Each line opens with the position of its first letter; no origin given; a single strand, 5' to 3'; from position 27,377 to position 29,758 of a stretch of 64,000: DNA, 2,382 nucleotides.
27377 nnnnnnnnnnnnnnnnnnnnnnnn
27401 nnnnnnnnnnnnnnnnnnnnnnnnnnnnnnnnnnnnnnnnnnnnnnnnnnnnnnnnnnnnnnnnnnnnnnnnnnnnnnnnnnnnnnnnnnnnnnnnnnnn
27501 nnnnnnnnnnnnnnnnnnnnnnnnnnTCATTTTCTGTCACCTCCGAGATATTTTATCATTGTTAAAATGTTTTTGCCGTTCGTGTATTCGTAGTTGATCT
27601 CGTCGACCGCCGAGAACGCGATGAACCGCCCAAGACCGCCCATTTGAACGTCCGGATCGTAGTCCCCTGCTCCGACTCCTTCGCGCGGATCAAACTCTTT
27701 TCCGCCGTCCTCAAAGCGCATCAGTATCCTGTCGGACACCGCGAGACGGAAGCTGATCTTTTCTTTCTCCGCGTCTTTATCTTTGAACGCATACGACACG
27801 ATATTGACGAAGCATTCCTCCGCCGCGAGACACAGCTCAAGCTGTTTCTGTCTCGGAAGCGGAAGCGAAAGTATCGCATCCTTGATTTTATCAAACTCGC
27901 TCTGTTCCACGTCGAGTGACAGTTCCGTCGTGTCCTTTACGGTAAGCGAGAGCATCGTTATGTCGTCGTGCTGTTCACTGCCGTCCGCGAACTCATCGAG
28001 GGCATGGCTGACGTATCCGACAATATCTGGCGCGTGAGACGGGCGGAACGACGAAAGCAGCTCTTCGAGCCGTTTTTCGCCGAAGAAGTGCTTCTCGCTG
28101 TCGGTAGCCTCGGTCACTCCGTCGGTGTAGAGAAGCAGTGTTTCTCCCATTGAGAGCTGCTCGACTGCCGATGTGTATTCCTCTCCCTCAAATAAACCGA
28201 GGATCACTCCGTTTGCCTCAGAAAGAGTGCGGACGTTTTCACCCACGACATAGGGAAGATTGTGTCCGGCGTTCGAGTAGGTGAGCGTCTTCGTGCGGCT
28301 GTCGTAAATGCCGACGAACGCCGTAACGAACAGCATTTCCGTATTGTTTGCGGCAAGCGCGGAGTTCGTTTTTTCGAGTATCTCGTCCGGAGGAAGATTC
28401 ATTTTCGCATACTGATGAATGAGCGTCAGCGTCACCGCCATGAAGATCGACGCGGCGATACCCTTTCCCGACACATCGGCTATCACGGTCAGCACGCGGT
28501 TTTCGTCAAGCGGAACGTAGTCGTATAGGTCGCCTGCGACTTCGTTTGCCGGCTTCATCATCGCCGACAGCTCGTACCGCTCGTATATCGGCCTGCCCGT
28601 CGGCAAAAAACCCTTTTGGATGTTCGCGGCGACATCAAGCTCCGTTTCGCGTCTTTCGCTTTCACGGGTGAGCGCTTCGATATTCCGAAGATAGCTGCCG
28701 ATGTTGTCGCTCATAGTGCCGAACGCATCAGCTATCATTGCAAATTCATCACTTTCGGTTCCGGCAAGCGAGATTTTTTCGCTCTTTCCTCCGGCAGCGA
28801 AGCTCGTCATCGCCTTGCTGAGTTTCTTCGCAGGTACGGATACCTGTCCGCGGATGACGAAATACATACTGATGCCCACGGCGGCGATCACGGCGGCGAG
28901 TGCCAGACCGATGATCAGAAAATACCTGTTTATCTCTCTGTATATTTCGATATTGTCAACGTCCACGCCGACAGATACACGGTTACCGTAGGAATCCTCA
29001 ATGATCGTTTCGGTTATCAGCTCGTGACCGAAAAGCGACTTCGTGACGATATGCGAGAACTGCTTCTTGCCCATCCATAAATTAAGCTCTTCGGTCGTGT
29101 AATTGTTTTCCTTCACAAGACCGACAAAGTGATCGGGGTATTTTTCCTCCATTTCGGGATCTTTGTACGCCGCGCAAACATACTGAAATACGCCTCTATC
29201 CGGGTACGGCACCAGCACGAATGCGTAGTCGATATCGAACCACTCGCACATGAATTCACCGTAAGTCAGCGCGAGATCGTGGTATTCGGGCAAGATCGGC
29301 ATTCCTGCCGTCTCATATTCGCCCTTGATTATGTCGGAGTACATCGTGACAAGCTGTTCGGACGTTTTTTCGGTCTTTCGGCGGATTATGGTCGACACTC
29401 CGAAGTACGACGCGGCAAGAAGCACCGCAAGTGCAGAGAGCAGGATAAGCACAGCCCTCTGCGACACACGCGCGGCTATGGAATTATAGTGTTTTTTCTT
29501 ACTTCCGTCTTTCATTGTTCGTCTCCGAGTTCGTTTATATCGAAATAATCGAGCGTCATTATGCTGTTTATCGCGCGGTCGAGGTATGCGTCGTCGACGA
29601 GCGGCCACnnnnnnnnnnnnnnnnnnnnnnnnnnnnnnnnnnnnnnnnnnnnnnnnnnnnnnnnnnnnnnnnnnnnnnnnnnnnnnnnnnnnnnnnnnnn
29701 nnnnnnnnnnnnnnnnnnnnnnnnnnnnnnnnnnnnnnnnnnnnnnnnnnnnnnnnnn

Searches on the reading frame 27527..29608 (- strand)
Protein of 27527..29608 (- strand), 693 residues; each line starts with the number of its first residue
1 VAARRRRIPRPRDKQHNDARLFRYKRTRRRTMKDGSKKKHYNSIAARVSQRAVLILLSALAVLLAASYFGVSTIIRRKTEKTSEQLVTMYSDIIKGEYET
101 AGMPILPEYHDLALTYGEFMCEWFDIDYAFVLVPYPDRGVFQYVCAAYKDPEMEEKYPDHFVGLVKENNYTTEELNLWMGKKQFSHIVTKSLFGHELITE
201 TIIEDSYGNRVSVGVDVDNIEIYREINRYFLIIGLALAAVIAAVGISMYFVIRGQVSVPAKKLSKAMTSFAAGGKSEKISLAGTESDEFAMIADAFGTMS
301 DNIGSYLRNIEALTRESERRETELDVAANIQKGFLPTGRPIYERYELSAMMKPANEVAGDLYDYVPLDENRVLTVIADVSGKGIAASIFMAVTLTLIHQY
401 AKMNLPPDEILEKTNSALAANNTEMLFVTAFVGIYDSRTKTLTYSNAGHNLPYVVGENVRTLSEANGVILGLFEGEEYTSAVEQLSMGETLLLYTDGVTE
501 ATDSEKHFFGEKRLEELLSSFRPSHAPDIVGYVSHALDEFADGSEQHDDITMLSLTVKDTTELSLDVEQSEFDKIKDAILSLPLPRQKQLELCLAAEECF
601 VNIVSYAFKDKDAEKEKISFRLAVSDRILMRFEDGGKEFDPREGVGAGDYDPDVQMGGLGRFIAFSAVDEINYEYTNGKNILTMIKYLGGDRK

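Call 47: search_protein_families(library=pfam, proteins=[window:27527-29608:-], max_evalue=0.00001)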
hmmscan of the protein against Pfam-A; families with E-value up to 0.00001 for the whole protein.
window:27527-29608:- (693 aa): 2 families
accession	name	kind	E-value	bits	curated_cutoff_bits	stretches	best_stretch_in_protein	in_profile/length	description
PF07228.17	SpoIIE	-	4.7e-49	167.4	25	1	368-557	1-191/192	Stage II sporulation protein E (SpoIIE)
PF13581.12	HATPase_c_2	-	5e-10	39.9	27.4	1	586-686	26-127/127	Histidine kinase-like ATPase domain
